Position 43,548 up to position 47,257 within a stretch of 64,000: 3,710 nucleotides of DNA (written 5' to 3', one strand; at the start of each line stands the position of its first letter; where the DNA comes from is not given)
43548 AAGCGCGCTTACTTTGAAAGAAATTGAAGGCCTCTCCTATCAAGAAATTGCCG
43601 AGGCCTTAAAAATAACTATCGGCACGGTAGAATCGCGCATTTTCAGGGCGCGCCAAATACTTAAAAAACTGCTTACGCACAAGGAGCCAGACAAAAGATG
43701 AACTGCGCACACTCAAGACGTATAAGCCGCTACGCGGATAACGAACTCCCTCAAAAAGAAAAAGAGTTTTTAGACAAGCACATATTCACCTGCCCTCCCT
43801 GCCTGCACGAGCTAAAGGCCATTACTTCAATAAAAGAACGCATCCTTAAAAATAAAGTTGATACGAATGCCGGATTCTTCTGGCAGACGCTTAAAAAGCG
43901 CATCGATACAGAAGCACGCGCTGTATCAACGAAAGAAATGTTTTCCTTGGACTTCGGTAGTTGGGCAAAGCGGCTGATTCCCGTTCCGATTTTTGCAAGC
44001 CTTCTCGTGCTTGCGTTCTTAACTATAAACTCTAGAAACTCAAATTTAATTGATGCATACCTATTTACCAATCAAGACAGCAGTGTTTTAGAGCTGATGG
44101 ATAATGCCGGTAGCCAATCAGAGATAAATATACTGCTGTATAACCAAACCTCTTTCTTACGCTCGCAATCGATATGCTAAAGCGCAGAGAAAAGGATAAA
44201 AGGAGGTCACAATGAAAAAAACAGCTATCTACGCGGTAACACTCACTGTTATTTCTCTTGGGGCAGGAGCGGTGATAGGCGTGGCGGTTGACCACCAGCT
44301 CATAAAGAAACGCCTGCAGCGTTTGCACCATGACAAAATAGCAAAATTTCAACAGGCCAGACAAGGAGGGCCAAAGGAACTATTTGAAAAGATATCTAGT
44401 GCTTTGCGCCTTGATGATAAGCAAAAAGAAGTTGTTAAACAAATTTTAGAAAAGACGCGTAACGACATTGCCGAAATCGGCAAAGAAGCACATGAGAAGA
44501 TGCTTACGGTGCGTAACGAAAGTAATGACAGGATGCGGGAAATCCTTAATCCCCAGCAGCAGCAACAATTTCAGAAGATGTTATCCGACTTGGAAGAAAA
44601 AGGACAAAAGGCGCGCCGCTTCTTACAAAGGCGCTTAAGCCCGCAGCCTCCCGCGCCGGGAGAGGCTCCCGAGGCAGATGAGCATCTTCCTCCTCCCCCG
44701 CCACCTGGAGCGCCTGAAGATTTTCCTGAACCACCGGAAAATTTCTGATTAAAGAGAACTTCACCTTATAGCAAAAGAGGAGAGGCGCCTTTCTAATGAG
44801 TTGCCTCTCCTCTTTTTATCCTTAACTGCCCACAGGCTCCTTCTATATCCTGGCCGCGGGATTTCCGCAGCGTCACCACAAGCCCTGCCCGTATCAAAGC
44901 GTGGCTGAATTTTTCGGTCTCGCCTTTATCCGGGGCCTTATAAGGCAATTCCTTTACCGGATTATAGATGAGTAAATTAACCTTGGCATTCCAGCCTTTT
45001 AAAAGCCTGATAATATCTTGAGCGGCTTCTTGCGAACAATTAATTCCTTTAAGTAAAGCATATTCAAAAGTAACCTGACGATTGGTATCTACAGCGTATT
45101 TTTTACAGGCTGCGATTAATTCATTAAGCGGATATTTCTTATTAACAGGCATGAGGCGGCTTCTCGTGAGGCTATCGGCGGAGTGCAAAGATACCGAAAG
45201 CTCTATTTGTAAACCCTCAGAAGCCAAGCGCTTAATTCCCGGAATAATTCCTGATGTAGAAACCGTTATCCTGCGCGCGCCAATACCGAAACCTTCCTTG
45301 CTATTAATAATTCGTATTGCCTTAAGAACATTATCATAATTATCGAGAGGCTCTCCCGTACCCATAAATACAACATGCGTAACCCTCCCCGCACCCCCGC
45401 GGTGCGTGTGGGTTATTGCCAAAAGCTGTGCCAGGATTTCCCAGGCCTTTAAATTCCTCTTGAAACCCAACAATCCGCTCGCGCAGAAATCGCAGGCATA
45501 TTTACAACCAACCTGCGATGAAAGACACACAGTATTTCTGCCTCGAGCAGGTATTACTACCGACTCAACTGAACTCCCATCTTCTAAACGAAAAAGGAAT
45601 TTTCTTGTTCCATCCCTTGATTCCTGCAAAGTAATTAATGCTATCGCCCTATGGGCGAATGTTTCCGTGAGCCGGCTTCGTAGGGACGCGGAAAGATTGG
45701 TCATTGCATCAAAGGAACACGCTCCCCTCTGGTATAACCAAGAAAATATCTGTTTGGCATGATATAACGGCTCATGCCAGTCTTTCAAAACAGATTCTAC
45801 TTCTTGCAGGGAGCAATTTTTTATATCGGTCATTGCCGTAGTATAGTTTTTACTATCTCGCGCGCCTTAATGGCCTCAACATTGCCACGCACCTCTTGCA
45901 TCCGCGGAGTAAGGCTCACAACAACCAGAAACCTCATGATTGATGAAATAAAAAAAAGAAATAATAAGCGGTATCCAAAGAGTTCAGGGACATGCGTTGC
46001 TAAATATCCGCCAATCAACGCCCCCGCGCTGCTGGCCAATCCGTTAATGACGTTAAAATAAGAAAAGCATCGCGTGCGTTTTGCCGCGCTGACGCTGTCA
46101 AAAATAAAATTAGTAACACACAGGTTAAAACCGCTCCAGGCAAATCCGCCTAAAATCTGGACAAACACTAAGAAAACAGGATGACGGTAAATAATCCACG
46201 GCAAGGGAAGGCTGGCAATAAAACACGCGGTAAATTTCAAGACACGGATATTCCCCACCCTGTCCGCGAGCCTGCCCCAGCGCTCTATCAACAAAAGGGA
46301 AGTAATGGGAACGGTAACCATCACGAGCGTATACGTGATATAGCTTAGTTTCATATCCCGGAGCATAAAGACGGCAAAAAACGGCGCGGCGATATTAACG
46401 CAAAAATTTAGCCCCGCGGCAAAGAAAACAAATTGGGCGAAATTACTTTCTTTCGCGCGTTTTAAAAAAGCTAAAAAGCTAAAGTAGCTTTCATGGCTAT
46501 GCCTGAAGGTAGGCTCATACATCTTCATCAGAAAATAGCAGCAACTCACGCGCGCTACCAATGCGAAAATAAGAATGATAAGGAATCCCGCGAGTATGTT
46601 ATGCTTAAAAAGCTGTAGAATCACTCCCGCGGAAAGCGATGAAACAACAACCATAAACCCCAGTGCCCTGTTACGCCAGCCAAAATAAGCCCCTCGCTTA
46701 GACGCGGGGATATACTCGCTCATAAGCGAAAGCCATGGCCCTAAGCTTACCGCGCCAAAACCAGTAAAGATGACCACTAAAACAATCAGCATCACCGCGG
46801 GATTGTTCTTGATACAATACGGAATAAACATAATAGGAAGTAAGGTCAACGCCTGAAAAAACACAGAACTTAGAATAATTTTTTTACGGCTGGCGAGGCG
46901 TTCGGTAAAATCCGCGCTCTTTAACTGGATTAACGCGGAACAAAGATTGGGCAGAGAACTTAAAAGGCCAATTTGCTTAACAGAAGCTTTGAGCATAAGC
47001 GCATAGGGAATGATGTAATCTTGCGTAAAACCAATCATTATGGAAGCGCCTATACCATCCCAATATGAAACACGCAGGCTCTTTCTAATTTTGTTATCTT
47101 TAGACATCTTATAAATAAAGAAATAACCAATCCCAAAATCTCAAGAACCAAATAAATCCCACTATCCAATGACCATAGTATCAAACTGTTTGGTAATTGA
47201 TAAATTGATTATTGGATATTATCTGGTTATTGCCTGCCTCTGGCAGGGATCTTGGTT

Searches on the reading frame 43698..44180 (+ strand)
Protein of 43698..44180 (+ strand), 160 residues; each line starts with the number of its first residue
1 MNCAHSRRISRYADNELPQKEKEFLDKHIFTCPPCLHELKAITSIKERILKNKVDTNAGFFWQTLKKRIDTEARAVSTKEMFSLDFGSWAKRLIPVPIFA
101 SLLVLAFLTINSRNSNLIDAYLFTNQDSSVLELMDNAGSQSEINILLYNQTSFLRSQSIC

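Call 17: search_protein_families(library=pfam, proteins=[window:43698-44180:+], max_evalue=0.01)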
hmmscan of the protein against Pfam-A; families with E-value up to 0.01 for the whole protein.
window:43698-44180:+ (160 aa): 1 family
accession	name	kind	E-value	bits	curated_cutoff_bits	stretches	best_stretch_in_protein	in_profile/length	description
PF13490.11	zf-HC2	-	2.3e-08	34.4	22.2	1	7-35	6-34/35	Putative zinc-finger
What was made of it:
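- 43698..44180 (+): zf-HC2 anti-sigma factor with one membrane-spanning segment (about residues 90-112). Its start overlaps the sigma stop codon. Pfam zf-HC2, E = 2.3e-8 (call 17).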

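Call 67: search_protein_families(library=ncbifam, proteins=[window:43698-44180:+], max_evalue=0.01)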
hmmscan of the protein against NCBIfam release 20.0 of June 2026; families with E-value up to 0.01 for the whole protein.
window:43698-44180:+ (160 aa): 3 families
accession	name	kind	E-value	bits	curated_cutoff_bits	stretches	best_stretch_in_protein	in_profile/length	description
TIGR03988.1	antisig_RsrA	equivalog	6.6e-06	26.1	62.5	1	8-77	8-74/77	mycothiol system anti-sigma-R factor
NF052368.1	antisigmaE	subfamily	0.0022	17.8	50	1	6-35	8-37/48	anti-sigma factor family protein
NF052375.1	antisigma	equivalog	0.0031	17.6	100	1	11-112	4-104/217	anti-sigma factor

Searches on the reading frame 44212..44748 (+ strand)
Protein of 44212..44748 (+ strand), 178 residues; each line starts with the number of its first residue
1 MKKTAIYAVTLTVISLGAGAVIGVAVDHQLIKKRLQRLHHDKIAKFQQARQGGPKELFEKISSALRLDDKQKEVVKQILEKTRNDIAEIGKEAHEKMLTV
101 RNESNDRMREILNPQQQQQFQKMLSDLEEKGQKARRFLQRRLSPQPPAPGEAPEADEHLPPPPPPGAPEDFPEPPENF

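Call 17: search_protein_families(library=pfam, proteins=[window:44212-44748:+], max_evalue=0.01)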
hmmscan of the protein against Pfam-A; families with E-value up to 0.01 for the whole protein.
window:44212-44748:+ (178 aa): 1 family
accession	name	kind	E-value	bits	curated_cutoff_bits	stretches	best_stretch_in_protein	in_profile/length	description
PF07813.17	LTXXQ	-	0.0017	19.4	24.3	0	59-103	7-50/100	LTXXQ motif family protein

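Call 66: search_protein_families(library=pfam, proteins=[window:44212-44748:+], max_evalue=1)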
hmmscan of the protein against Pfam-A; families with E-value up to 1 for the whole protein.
window:44212-44748:+ (178 aa): 9 families
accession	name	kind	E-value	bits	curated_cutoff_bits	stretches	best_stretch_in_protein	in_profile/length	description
PF07813.17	LTXXQ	-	0.0017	19.4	24.3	1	59-103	7-50/100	LTXXQ motif family protein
PF17363.7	DUF5388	-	0.031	15.1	26.1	0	107-130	39-62/64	Family of unknown function (DUF5388)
PF04691.17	ApoC-I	-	0.035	14.4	28.3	1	60-91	3-35/61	Apolipoprotein C-I (ApoC-1)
PF05929.16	Phage_GPO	-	0.1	12.6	33.6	1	43-134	162-253/268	Phage capsid scaffolding protein (GPO) serine peptidase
PF02073.20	Peptidase_M29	-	0.12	11.6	27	1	8-105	39-136/406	Thermophilic metalloprotease (M29)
PF00657.28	Lipase_GDSL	-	0.15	12.6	23.6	1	66-144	53-129/208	GDSL-like Lipase/Acylhydrolase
PF13524.12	Glyco_trans_1_2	-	0.18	12.2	25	1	52-112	83-143/144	Glycosyl transferase-like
PF13801.11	Metal_resist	-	0.37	11.4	29.2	0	58-102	33-77/125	Heavy-metal resistance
PF12636.12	DUF3781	-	0.99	9.8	27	0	58-92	14-49/72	Protein of unknown function (DUF3781)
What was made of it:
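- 44212..44748 (+): Third gene of the operon: a signal-anchored, coiled, LTXXQ/Spy-CpxP-like protein (weak match). Pfam LTXXQ, E = 0.0017, below the cut-off (calls 17, 66).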

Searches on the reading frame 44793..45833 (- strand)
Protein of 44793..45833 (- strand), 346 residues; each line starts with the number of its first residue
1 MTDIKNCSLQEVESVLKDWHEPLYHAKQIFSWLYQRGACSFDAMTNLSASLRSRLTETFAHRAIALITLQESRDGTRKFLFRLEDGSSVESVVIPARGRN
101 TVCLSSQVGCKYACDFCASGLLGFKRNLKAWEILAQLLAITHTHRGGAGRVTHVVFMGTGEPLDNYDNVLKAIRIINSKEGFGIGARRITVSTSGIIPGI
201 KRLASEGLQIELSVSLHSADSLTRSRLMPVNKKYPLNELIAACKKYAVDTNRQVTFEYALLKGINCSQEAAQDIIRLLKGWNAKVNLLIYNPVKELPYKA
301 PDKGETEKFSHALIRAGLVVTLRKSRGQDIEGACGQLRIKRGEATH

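Call 17: search_protein_families(library=pfam, proteins=[window:44793-45833:-], max_evalue=0.01)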
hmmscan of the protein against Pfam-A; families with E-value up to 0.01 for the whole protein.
window:44793-45833:- (346 aa): 2 families
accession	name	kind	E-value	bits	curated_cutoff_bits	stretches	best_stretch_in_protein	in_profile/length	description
PF21016.3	RlmN_N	-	5.4e-14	52.1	24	1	3-58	2-57/60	Ribosomal RNA large subunit methyltransferase N-terminal domain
PF04055.27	Radical_SAM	-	7e-14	52.8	29.5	1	106-265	3-155/166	Radical SAM superfamily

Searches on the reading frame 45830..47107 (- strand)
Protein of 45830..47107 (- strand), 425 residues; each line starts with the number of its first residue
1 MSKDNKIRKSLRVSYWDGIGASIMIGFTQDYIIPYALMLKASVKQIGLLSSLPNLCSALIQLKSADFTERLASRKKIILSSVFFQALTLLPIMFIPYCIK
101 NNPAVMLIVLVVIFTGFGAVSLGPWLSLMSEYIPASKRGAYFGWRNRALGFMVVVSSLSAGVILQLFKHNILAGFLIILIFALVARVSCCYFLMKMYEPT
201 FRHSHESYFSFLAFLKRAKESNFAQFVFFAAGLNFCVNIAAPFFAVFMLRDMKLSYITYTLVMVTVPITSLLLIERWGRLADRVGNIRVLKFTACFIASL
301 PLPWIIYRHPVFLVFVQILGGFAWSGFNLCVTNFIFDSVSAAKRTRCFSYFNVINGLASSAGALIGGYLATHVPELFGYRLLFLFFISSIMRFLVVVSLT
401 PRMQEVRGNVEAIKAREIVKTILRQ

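Call 17: search_protein_families(library=pfam, proteins=[window:45830-47107:-], max_evalue=0.01)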
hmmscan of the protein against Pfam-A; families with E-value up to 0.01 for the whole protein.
window:45830-47107:- (425 aa): 1 family
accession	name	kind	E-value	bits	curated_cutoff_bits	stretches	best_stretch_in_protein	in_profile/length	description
PF07690.21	MFS_1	-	1.3e-29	103.7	33.4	2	26-304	12-287/347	Major Facilitator Superfamily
